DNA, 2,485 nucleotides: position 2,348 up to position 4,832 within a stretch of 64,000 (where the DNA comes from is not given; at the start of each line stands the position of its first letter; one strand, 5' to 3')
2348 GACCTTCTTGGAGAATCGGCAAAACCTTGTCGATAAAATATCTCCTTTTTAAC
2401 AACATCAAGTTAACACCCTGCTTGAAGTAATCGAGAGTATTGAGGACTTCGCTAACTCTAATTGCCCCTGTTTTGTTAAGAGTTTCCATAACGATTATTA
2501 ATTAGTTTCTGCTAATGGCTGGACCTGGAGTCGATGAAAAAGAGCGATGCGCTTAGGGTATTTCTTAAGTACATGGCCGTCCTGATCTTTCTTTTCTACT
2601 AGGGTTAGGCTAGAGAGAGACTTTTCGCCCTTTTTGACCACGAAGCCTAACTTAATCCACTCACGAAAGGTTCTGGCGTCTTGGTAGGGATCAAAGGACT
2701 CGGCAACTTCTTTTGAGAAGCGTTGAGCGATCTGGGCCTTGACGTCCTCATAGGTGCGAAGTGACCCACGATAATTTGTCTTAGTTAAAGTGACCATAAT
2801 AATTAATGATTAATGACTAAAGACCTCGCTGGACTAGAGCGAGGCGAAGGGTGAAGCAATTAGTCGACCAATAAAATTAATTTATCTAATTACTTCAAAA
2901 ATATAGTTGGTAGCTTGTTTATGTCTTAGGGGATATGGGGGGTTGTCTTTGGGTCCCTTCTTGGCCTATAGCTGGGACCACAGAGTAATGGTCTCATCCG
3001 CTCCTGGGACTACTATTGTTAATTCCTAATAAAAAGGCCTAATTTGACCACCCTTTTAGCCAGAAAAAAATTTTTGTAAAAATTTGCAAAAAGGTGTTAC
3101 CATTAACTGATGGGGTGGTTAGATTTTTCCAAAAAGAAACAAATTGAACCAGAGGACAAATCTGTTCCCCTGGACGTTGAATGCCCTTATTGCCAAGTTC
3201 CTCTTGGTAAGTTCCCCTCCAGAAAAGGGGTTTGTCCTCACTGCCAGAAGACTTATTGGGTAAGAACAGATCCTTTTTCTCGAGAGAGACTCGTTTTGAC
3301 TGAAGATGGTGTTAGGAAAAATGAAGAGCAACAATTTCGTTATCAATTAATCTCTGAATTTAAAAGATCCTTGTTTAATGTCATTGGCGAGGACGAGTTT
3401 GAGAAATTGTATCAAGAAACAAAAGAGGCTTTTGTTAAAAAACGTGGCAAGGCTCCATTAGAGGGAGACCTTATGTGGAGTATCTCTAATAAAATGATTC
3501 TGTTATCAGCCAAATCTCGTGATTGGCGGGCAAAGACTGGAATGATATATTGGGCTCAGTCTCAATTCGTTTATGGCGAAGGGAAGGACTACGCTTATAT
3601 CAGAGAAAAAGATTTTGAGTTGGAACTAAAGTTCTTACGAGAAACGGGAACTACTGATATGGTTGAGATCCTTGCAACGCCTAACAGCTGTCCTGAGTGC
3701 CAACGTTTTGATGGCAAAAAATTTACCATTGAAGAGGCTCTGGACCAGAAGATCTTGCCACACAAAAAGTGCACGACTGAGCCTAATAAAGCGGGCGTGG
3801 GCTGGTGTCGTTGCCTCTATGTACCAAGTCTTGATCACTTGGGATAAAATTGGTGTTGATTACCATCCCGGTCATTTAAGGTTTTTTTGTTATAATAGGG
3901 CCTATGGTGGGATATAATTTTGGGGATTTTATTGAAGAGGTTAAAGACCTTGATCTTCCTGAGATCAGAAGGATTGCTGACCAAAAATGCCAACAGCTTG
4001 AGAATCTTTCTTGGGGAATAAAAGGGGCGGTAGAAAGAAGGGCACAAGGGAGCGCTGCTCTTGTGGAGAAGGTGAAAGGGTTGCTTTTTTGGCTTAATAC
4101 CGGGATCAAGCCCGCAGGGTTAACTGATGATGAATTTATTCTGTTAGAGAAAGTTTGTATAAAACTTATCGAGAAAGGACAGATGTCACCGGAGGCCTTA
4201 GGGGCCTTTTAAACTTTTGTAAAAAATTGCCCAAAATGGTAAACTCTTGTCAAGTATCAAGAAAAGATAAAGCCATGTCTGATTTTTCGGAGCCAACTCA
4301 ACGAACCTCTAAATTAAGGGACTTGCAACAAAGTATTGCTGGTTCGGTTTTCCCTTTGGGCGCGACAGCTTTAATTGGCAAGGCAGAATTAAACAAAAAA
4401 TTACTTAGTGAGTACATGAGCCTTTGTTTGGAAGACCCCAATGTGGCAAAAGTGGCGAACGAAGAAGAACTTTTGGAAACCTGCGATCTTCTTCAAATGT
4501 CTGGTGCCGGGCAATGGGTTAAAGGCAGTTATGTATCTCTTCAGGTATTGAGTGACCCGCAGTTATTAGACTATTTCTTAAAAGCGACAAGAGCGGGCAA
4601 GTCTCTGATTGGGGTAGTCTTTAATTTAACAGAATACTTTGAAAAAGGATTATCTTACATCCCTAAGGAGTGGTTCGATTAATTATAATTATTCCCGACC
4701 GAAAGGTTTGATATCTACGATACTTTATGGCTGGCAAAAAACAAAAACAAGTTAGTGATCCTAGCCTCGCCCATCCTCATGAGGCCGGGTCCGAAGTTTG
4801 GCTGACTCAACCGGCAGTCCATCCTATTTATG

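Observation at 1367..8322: Low-GC accessory island of small hypothetical genes with a DUF2726 nuclease-fold protein and a tandem Ltp-like superinfection-exclusion-type membrane protein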

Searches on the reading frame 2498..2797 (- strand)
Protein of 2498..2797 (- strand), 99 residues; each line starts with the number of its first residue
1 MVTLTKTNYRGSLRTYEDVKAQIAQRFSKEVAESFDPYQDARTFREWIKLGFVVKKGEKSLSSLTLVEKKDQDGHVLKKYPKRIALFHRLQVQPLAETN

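Call 6: search_protein_families(library=pfam, max_evalue=0.1, proteins=[window:2498-2797:-])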
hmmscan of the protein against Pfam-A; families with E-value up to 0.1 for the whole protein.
window:2498-2797:- (99 aa): 2 families
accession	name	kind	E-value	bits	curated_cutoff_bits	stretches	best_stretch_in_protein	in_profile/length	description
PF08401.16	ArdcN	-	0.0019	18.8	22.6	1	43-74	68-101/123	N-terminal domain of anti-restriction factor ArdC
PF15122.11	TMEM206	-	0.068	12.8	27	1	20-67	159-206/296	TMEM206 protein family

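Call 8: search_protein_families(library=phrogs, max_evalue=0.01, proteins=[window:2498-2797:-])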
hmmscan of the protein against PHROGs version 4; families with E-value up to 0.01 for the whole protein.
window:2498-2797:- (99 aa): 3 families
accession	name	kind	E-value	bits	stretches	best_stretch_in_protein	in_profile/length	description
phrog_24569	-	unknown function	0.0025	18.8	1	42-64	4-26/67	-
phrog_24889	-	unknown function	0.0061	17.5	0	41-60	18-37/79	-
phrog_25027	-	unknown function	0.0064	17.6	0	38-70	29-63/102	-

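Call 9: search_protein_families(library=padloc, max_evalue=0.01, proteins=[window:2498-2797:-])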
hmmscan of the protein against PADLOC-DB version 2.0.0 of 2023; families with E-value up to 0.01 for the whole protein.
window:2498-2797:- (99 aa): 0 families

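Call 95: search_protein_families(library=pfam, alignment_id=A10, max_evalue=0.01)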
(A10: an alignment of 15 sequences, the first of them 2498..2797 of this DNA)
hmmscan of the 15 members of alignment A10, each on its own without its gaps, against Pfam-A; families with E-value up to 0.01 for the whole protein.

A. member 1, window:2498-2797:- (99 aa): 1 family
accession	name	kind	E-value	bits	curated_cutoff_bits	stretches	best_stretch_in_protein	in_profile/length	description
PF08401.16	ArdcN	-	0.0019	18.8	22.6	1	43-74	68-101/123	N-terminal domain of anti-restriction factor ArdC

B. families by the number of members that match (of 15 scanned): 1 family
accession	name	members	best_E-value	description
PF08401.16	ArdcN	8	0.00047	N-terminal domain of anti-restriction factor ArdC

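Call 96: search_solved_structures(query=A10, max_evalue=10, show_alignments=2)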
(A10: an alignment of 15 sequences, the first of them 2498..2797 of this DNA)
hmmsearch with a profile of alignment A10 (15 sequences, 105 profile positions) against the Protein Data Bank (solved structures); distinct sequences matched with E-value up to 10: 6.
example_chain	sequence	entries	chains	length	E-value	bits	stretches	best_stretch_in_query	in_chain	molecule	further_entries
2jua_A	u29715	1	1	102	0.024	17.9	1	1-34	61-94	de novo protein S836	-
6uhi_A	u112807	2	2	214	0.044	17.1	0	36-64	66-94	Ryanodine receptor 1 chimera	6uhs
1p68_A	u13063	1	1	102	0.053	16.8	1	1-34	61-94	De novo designed protein S-824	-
2n2y_A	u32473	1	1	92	0.16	15.3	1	46-102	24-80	Meiosis-expressed gene 1 protein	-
8pqm_A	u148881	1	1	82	0.85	12.9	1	18-86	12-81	FadR family transcriptional regulator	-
10fm_A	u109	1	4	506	1.1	12.5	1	13-39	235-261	aldehyde dehydrogenase (NAD(+))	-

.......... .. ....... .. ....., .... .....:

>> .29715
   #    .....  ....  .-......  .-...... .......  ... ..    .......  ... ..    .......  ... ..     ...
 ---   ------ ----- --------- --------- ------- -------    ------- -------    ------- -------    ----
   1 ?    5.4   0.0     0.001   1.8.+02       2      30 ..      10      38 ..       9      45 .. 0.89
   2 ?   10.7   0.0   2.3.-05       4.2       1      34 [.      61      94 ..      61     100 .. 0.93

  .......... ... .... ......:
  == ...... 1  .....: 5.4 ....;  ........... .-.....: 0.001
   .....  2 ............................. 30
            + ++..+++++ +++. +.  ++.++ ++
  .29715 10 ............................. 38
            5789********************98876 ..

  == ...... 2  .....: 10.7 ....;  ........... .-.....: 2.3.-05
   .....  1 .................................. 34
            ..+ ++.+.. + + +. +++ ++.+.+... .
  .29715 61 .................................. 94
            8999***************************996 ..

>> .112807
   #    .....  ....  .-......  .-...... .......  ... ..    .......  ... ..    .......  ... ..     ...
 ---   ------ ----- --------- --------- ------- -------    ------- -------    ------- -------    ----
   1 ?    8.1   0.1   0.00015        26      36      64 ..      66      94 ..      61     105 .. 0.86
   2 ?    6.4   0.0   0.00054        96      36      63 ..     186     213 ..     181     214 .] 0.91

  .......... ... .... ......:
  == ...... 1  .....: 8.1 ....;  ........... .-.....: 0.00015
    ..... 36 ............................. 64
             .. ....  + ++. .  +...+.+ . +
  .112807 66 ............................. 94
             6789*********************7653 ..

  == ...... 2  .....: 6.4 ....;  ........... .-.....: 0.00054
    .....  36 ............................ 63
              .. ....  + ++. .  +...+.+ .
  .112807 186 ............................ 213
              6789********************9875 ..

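Call 116: search_protein_families(library=ncbifam, max_evalue=0.01, proteins=[window:2498-2797:-])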
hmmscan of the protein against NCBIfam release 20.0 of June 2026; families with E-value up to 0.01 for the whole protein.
window:2498-2797:- (99 aa): 0 families

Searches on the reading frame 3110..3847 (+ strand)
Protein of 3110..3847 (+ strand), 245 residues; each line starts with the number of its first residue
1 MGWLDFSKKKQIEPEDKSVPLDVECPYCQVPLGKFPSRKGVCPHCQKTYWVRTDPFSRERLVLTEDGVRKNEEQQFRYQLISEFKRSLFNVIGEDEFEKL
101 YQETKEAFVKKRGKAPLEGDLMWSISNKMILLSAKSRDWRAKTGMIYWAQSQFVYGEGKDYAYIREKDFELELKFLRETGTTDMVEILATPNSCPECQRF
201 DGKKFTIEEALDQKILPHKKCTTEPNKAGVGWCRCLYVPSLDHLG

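Call 6: search_protein_families(library=pfam, max_evalue=0.1, proteins=[window:3110-3847:+])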
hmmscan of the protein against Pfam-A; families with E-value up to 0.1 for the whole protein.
window:3110-3847:+ (245 aa): 4 families
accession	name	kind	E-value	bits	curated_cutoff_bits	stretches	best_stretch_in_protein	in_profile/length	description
PF18912.6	DZR_2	-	0.019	15.2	27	0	24-55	9-37/56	Double zinc ribbon domain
PF06677.18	Auto_anti-p27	-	0.029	14.9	24.1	1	21-46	14-40/40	Sjogren's syndrome/scleroderma autoantigen 1 (Autoantigen p27)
PF13717.11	Zn_ribbon_4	-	0.033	14.6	30.3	0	42-52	5-15/36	zinc-ribbon domain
PF12773.13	DZR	-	0.044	14.4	27.3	0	25-47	15-32/45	Double zinc ribbon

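Call 8: search_protein_families(library=phrogs, max_evalue=0.01, proteins=[window:3110-3847:+])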
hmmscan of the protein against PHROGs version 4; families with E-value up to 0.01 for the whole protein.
window:3110-3847:+ (245 aa): 1 family
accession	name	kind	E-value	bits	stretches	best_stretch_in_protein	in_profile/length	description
phrog_24285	-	unknown function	0.0011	19.8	1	142-214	37-105/193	-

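Call 9: search_protein_families(library=padloc, max_evalue=0.01, proteins=[window:3110-3847:+])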
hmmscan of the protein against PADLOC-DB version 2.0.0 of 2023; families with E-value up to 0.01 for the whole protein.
window:3110-3847:+ (245 aa): 0 families

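Call 107: find_homologous_proteins(query=window:3110-3847:+, max_evalue=0.001)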
Query window:3110-3847:+ (245 aa): 9 proteins with E <= 0.001 among 157 candidates.
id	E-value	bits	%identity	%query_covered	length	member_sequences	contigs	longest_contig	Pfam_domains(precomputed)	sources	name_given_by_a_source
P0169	4.8e-168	575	100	100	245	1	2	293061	-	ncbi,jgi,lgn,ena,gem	ncbi:MAG: hypothetical protein WCV68_00035 [Candidatus Paceibacterota bacterium]|jgi:hypothetical pr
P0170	3.9e-50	189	40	97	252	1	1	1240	-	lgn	-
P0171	3.5e-46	176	40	96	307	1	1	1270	-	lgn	-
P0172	9.0e-44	168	38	89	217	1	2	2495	-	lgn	-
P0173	1.3e-41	161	39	87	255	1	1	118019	-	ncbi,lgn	-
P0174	4.2e-24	103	31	89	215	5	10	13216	-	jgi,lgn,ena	-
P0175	1.2e-20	92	30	91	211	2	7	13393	-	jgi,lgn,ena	jgi:predicted RNA-binding Zn-ribbon protein involved in translation (DUF1610 family)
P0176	2.3e-20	91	31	89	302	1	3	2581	PF14472.12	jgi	-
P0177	1.1e-18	85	29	94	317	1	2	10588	PF14472.12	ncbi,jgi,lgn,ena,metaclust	metaclust:\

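Call 116: search_protein_families(library=ncbifam, max_evalue=0.01, proteins=[window:3110-3847:+])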
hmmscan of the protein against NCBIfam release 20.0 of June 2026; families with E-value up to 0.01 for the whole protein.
window:3110-3847:+ (245 aa): 2 families
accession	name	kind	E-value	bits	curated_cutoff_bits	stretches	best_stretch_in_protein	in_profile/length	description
NF001647.0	PRK00420.1-4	equivalog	9.4e-05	22.5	108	1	19-59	20-62/130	hypothetical protein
NF001644.0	PRK00420.1-1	equivalog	0.0031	17.6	176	0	21-54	22-55/119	hypothetical protein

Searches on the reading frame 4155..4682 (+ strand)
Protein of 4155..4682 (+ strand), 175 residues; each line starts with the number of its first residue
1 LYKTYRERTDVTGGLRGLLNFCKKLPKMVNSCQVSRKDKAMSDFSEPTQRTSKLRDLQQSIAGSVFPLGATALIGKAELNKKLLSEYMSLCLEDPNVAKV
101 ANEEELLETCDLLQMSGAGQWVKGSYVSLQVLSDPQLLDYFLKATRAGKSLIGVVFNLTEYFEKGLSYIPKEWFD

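Call 6: search_protein_families(library=pfam, max_evalue=0.1, proteins=[window:4155-4682:+])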
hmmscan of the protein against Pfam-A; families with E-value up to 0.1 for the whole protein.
window:4155-4682:+ (175 aa): 0 families

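Call 8: search_protein_families(library=phrogs, max_evalue=0.01, proteins=[window:4155-4682:+])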
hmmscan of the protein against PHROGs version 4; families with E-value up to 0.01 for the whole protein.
window:4155-4682:+ (175 aa): 0 families

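Call 9: search_protein_families(library=padloc, max_evalue=0.01, proteins=[window:4155-4682:+])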
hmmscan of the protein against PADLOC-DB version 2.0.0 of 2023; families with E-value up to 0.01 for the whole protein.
window:4155-4682:+ (175 aa): 0 families
